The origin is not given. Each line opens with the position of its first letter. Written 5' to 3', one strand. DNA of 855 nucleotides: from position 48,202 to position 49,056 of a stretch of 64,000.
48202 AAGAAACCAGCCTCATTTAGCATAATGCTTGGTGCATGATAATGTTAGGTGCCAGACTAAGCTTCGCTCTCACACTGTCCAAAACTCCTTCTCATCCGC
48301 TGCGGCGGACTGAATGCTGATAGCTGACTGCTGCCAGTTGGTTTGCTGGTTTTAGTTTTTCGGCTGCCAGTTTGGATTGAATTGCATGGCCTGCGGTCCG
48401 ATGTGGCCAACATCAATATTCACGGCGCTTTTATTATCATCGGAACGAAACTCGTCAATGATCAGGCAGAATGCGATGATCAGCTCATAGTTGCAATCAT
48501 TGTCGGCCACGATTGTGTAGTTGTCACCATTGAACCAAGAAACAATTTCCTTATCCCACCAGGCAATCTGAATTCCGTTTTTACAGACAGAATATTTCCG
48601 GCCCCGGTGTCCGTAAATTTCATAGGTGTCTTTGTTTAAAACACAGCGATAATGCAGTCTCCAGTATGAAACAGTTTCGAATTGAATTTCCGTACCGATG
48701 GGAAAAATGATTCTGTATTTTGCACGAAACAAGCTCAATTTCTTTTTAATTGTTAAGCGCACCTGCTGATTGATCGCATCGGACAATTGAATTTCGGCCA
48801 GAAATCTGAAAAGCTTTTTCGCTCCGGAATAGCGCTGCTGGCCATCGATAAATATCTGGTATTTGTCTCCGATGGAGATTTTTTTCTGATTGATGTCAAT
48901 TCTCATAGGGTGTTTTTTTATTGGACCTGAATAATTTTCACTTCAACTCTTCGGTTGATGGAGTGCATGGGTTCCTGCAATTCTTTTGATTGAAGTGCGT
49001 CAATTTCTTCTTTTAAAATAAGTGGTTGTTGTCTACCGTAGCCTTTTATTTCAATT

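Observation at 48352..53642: Five-gene minus-strand string: amidohydrolase translationally coupled to a C10-CUB-T9SS peptidase, then lipoprotein, OmpA-like and tubby/LOR-like proteins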

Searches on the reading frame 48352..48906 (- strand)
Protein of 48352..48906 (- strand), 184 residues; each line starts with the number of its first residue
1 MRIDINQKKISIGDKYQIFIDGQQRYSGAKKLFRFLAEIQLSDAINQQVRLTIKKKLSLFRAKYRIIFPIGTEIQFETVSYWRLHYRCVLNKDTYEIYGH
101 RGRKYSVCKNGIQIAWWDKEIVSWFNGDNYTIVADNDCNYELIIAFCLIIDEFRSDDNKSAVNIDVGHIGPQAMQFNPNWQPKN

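Call 3: search_protein_families(library=pfam, proteins=[window:48352-48906:-], max_evalue=0.01)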
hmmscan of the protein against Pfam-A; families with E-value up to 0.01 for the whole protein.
window:48352-48906:- (184 aa): 1 family
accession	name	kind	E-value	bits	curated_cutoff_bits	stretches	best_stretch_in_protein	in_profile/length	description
PF04525.18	LOR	-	0.0092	16.1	24.5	0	4-35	67-96/187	LURP-one-related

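Call 4: search_protein_families(library=ncbifam, proteins=[window:48352-48906:-], max_evalue=0.01)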
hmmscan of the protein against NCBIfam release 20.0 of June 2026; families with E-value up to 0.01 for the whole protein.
window:48352-48906:- (184 aa): 0 families

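Call 11: find_homologous_proteins(query=window:48352-48906:-, max_evalue=0.001)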
Query window:48352-48906:- (184 aa): 215 proteins with E <= 0.001 among 232 candidates; the best 120 are listed.
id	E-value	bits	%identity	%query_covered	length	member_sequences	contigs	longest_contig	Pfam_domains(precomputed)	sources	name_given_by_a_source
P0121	1.1e-111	389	89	100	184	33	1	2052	PF04525.20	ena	-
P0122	1.8e-108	378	87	100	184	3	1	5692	PF04525.20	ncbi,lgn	-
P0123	2.7e-69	251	58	99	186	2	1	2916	PF04525.20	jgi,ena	-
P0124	3.8e-68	247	58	99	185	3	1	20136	PF04525.20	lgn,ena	-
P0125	6.1e-68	246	60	99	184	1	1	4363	PF04525.20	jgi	jgi:uncharacterized protein YxjI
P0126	8.1e-68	246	59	99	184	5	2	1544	PF04525.20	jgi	jgi:uncharacterized protein YxjI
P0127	1.6e-67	245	59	99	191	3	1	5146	PF04525.20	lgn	-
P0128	4.9e-66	240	60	99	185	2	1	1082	PF04525.20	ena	-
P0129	6.0e-66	240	57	99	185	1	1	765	PF04525.20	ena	-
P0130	1.6e-65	238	58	99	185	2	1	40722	PF04525.20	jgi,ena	-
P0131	2.8e-65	237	57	99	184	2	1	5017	PF04525.20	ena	-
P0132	4.1e-65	237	56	99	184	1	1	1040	PF04525.20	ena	-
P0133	4.3e-65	237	56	99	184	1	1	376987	PF04525.20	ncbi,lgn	-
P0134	6.6e-65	236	57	100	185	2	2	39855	PF04525.20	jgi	jgi:uncharacterized protein YxjI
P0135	1.1e-64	235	57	100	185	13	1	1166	PF04525.20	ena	-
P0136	1.9e-64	235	59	99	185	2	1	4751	PF04525.20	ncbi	-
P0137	3.1e-64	234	57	99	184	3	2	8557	PF04525.20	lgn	-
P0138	3.2e-64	234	57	99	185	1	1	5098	PF04525.20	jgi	jgi:uncharacterized protein YxjI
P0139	3.7e-64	234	56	99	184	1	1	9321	PF04525.20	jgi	jgi:uncharacterized protein YxjI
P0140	3.8e-64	234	56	99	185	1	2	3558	PF04525.20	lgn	-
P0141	7.2e-64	233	55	99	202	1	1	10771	PF04525.20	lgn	-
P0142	8.3e-64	233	56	99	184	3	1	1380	PF04525.20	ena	-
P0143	1.0e-63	232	58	99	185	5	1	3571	PF04525.20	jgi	jgi:uncharacterized protein YxjI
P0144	1.2e-63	232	55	99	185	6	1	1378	PF04525.20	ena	-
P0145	1.2e-63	232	55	100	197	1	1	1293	PF04525.20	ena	-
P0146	1.2e-63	232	56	99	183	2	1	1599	PF04525.20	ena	-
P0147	1.3e-63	232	54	99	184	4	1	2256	PF04525.20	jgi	jgi:hypothetical protein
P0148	1.5e-63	232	57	99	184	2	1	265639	PF04525.20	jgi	jgi:uncharacterized protein YxjI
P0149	1.8e-63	232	55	100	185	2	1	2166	PF04525.20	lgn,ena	-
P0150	1.8e-63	232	57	99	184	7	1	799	PF04525.20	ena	-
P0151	3.5e-63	231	56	99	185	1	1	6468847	PF04525.20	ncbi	ncbi:MAG: hypothetical protein QM726_08220 [Chitinophagaceae bacterium]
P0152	6.5e-63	230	54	100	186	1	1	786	PF04525.20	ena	-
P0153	7.3e-63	230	57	99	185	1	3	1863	PF04525.20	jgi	jgi:uncharacterized protein YxjI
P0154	7.8e-63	229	56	99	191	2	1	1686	PF04525.20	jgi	jgi:uncharacterized protein YxjI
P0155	8.8e-63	229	56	99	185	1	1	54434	PF04525.20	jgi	jgi:uncharacterized protein YxjI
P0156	1.3e-62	229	55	99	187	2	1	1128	PF04525.20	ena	-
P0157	2.0e-62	228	55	99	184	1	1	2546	PF04525.20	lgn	-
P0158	2.2e-62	228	55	99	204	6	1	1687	PF04525.20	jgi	-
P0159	2.4e-62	228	58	99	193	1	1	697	PF04525.20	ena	-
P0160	2.7e-62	228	55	99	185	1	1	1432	PF04525.20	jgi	jgi:hypothetical protein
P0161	3.3e-62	227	58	99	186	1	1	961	PF04525.20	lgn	-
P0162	3.8e-62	227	55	99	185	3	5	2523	PF04525.20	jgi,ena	-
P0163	4.4e-62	227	56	99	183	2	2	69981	PF04525.20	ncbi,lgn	-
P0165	8.0e-62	226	54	99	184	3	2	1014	PF04525.20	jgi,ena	jgi:hypothetical protein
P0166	8.3e-62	226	56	99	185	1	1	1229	PF04525.20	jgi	jgi:uncharacterized protein YxjI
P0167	8.7e-62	226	52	99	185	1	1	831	PF04525.20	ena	-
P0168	9.1e-62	226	58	99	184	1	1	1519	PF04525.20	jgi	jgi:uncharacterized protein YxjI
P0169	1.1e-61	226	57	100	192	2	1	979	PF04525.20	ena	-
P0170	1.2e-61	226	55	99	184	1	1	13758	PF04525.20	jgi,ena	-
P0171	1.2e-61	226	55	99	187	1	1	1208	PF04525.20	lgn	-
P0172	1.4e-61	225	57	99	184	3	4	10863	PF04525.20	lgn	-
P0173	1.8e-61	225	54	99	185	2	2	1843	PF04525.20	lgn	-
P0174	2.1e-61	225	57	99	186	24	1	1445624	PF04525.20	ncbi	-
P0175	2.2e-61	225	54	99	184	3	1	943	PF04525.20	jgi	-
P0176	2.9e-61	224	56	99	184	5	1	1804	PF04525.20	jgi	-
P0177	3.0e-61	224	54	99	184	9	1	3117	PF04525.20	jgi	jgi:uncharacterized protein YxjI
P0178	3.0e-61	224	56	99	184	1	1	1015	PF04525.20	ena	-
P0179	3.2e-61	224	54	99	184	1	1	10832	PF04525.20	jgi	jgi:uncharacterized protein YxjI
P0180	3.7e-61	224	55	99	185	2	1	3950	PF04525.20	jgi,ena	-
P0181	4.0e-61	224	55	99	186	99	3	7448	PF04525.20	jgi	jgi:uncharacterized protein YxjI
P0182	5.2e-61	224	55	99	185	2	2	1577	PF04525.20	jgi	jgi:uncharacterized protein YxjI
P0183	5.7e-61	223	58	99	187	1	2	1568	PF04525.20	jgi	jgi:uncharacterized protein YxjI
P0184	7.7e-61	223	55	99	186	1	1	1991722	PF04525.20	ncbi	ncbi:MAG: hypothetical protein QM802_12270 [Agriterribacter sp.]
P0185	7.8e-61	223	57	99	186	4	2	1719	PF04525.20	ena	-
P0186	9.3e-61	223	55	99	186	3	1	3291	PF04525.20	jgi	jgi:uncharacterized protein YxjI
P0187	9.8e-61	223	53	99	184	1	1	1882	PF04525.20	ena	-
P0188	1.5e-60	222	55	100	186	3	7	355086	PF04525.20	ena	-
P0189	1.6e-60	222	55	99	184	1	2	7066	PF04525.20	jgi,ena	-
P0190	1.9e-60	222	56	99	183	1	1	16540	PF23728.2,PF04525.20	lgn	-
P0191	2.0e-60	222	55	99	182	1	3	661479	PF04525.20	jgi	jgi:uncharacterized protein YxjI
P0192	2.2e-60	221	56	100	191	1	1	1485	PF04525.20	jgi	jgi:uncharacterized protein YxjI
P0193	2.3e-60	221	55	99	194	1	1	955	PF04525.20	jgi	jgi:uncharacterized protein YxjI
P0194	2.6e-60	221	55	99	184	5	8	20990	PF04525.20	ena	-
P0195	2.7e-60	221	55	99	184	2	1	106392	PF04525.20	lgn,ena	-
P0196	2.8e-60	221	54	100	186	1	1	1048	PF04525.20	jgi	jgi:uncharacterized protein YxjI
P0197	3.2e-60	221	53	100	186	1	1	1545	PF04525.20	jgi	jgi:uncharacterized protein YxjI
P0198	3.5e-60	221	55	99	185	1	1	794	PF04525.20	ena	-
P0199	4.0e-60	221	54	99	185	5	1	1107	PF04525.20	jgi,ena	-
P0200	4.0e-60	221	53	99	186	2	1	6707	PF04525.20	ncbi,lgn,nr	ncbi:MAG TPA: hypothetical protein VHB48_08965 [Chitinophagaceae bacterium]|nr:hypothetical protein 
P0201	4.4e-60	221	56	99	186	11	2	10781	PF04525.20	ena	-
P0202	4.6e-60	220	55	99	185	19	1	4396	PF04525.20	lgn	-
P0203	5.6e-60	220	56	99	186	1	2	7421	PF04525.20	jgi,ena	jgi:uncharacterized protein YxjI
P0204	6.6e-60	220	53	99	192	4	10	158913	PF04525.20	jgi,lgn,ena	-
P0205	6.9e-60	220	53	100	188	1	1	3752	PF04525.20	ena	-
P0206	8.0e-60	220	53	99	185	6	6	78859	PF04525.20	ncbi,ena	-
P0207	8.9e-60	220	54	99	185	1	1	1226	PF04525.20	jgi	jgi:uncharacterized protein YxjI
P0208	1.1e-59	219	54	99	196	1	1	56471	PF04525.20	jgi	-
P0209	1.3e-59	219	53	99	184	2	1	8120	PF04525.20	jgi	jgi:uncharacterized protein YxjI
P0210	1.8e-59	219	54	99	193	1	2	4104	PF04525.20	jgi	jgi:uncharacterized protein YxjI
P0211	1.9e-59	218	53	99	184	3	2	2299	PF04525.20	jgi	jgi:uncharacterized protein YxjI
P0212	1.9e-59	218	52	99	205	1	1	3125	PF04525.20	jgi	jgi:uncharacterized protein YxjI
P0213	2.1e-59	218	55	99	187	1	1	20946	PF04525.20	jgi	jgi:uncharacterized protein YxjI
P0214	2.5e-59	218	53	99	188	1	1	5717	PF04525.20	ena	-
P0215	2.9e-59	218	53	99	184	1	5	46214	PF04525.20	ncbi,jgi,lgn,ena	-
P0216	3.0e-59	218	54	100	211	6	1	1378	PF04525.20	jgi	-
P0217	4.0e-59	217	53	99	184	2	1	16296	PF04525.20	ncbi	ncbi:MAG: hypothetical protein ABJB86_08010 [Bacteroidota bacterium]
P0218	4.5e-59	217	54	99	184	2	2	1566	PF04525.20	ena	-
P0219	4.9e-59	217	53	99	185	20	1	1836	PF04525.20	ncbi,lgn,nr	ncbi:MAG TPA: hypothetical protein VK369_09685 [Segetibacter sp.]|nr:hypothetical protein [Segetibac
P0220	6.1e-59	217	52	99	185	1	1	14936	PF04525.20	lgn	-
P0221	7.3e-59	217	54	99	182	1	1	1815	PF04525.20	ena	-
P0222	1.2e-58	216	53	100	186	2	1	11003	PF04525.20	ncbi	-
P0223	1.2e-58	216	54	99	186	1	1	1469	PF04525.20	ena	-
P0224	1.3e-58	216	53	99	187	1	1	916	PF04525.20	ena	-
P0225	1.4e-58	216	55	99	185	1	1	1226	PF04525.20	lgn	-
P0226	1.4e-58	216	52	99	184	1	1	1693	PF04525.20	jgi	jgi:uncharacterized protein YxjI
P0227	1.5e-58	215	53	99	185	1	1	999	PF04525.20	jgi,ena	-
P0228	1.7e-58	215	55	99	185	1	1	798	PF04525.20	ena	-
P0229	1.7e-58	215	54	99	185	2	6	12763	PF04525.20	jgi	jgi:uncharacterized protein YxjI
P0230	1.7e-58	215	52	99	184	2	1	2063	PF04525.20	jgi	jgi:uncharacterized protein YxjI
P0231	1.9e-58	215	54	99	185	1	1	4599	PF04525.20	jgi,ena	-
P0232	2.1e-58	215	53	99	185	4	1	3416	PF04525.20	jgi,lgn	-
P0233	2.3e-58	215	52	99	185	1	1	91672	PF04525.20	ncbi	-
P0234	2.4e-58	215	52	99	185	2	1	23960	PF04525.20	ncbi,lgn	-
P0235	2.4e-58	215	53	99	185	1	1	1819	PF04525.20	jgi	jgi:uncharacterized protein YxjI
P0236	2.8e-58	215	56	99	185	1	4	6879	PF04525.20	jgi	jgi:uncharacterized protein YxjI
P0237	2.9e-58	215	52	100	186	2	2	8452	PF04525.20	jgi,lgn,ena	-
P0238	4.0e-58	214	52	100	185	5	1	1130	PF04525.20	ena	-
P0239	4.1e-58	214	53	99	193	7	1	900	PF04525.20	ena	-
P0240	5.6e-58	214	54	99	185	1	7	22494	PF04525.20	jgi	jgi:uncharacterized protein YxjI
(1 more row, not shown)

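Call 14: find_encoding_contigs(protein=P0122, flank=8000, max_places=3)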
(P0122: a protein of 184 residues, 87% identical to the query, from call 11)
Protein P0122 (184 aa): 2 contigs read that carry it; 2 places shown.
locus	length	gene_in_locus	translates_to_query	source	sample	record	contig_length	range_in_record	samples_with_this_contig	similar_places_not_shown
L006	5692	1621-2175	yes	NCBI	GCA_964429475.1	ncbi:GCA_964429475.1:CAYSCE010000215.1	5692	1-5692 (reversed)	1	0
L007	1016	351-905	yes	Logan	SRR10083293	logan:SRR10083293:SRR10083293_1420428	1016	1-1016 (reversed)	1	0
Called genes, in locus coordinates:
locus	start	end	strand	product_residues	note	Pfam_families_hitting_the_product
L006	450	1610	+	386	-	PF00691:OmpA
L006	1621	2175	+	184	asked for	PF04525:LOR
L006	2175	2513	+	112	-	-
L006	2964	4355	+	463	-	PF13385:Laminin_G_3, PF18962:Por_Secre_tail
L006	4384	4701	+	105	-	-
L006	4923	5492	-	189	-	PF01613:Flavin_Reduct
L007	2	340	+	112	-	?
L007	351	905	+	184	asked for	PF04525:LOR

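Call 17: search_protein_families(library=pfam, proteins=[L006:450-1610:+, L006:2175-2513:+], max_evalue=0.05)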
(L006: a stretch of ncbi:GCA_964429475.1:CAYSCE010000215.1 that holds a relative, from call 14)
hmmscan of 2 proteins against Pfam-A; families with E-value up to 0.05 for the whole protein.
L006:450-1610:+ (386 aa): 2 families
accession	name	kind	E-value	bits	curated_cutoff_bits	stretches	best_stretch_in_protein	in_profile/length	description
PF00691.25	OmpA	-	1.8e-13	51.1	27.2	1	276-358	7-90/98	OmpA family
PF07661.19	MORN_2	-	0.027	15.1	29.6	0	204-219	5-20/22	MORN repeat variant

L006:2175-2513:+ (112 aa): 0 families

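Call 21: find_related_loci(query=A3, collection=genome_contigs, flank=10000)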
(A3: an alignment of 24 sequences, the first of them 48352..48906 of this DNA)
Query A3 (184 aa) in genome_contigs; peptide patterns used: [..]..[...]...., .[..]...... (x = any residue, [..] = any of these).
280 stretches matched a pattern; 71 encode a relative of the query (tblastn E <= 1e-3); 71 distinct loci.
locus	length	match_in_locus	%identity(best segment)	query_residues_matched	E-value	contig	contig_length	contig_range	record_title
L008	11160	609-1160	90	1-184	6e-113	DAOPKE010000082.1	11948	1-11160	MAG TPA_asm: Bacteroidales bacterium isolate AMR_MDS_3259 NODE_5614_length_11948_cov_12.557639, whole genome shotgun seq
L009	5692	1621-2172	87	1-184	4e-110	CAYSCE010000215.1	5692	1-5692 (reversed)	MAG TPA_asm: uncultured Bacteroidaceae bacterium isolate SRP220891_co4_124 genome assembly, contig: NODE_25971_length_56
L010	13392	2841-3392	59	1-183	1e-69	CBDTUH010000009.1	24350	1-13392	MAG TPA_asm: uncultured bacterium isolate ERR2431955_concoct_103 genome assembly, contig: ERZ23878311.967, whole genome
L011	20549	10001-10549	56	1-182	9e-69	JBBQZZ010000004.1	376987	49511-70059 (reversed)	MAG: Chitinophagales bacterium isolate Co_metawrap_2268 Cmw_2268_k141_18871703_length_376987_cov_50.9995, whole genome s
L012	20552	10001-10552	58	1-183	2e-67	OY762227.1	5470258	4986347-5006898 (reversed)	MAG: Bacteroidales bacterium isolate cc17bfec-530c-4f6e-b71b-c66012ddb9bb genome assembly, chromosome: 1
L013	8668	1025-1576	57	1-183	3e-67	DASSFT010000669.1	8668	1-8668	MAG TPA_asm: Chitinophagaceae bacterium isolate SMAG_U1013 k141_1166186, whole genome shotgun sequence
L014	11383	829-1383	57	1-184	4e-67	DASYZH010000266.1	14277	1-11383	MAG TPA_asm: Puia sp. isolate SMAG_U6357 k141_142138, whole genome shotgun sequence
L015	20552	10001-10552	56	1-183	9e-67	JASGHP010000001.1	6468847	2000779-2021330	MAG: Chitinophagaceae bacterium isolate 5N019 JMF-2111-06-0005.ont.bin.19_0, whole genome shotgun sequence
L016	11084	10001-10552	57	1-183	2e-66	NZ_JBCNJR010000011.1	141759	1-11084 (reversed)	MAG: Chitinophaga sp. isolate SMAGNO2 Contig11, whole genome shotgun sequence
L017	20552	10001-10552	55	1-183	4e-66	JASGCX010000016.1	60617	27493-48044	MAG: Flavobacterium sp. isolate MAG17 NODE_215_length_60617_cov_51.195337, whole genome shotgun sequence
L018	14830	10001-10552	57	1-183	5e-66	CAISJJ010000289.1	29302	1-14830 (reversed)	MAG: uncultured Bacteroidales bacterium isolate Ja1_bin-1976 genome assembly, contig: bin-1976:289/547, whole genome sho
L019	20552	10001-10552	55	1-183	1e-65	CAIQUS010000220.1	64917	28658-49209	MAG: uncultured Bacteroidales bacterium isolate Loclat_bin-08999 genome assembly, contig: bin-08999:220/253, whole genom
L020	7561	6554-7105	55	1-183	9e-65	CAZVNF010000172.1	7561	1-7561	MAG TPA_asm: uncultured Draconibacterium sp. isolate SRP272421_co4_125 genome assembly, contig: NODE_32936_length_7561_c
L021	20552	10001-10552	57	1-183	5e-65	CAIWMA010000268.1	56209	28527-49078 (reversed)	MAG: uncultured Bacteroidales bacterium isolate KR4_bin-0449 genome assembly, contig: bin-0449:268/593, whole genome sho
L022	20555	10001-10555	57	1-183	5e-65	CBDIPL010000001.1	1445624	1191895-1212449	MAG: Sediminibacterium sp. isolate CRY1-m2-bin07 genome assembly, contig: CRY1-CANU-11, whole genome shotgun sequence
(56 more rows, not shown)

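Call 37: search_solved_structures(query=A3, max_evalue=0.1)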
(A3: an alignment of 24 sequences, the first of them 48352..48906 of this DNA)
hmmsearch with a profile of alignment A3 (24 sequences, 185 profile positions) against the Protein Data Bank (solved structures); distinct sequences matched with E-value up to 0.1: 0.

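Call 48: search_protein_families(library=pfam, alignment_id=A3, max_evalue=0.01)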
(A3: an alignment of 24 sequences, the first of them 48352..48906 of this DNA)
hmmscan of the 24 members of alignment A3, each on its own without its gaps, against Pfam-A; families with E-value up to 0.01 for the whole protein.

A. member 1, window:48352-48906:- (184 aa): 1 family
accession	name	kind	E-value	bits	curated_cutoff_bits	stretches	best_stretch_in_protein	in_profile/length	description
PF04525.18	LOR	-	0.0092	16.1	24.5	0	4-35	67-96/187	LURP-one-related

B. families by the number of members that match (of 24 scanned): 1 family
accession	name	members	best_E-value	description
PF04525.18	LOR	13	1.4e-05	LURP-one-related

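Call 59: predict_structure(alignment_id=A3)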
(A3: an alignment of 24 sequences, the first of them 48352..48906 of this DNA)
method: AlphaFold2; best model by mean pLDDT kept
length: 184 residues; sequences in the alignment: 24
mean_pLDDT: 84.9   pTM: 0.85
mean pLDDT of the five models: 84.9, 84.7, 83.0, 81.6, 81.4
residues with pLDDT >= 90: 97; 70-90: 60; 50-70: 23; < 50: 4
segments of 3 or more residues with pLDDT < 50: 159-162
pLDDT, mean of each block of 10 residues (from residue 1): 87 83 90 73 89 83 89 92 93 95 92 92 69 94 94 65 61 87 86
secondary structure, 60 per line:
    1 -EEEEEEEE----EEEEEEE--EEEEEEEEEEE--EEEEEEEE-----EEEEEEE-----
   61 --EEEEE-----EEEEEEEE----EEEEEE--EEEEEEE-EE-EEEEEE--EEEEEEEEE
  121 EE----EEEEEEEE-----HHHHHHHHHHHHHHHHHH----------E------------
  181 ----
elements in order: E2-9 E14-20 E23-33 E36-43 E49-55 E63-67 E73-80 E85-90 E93-99 E104-109 E112-122 E127-134 H140-157
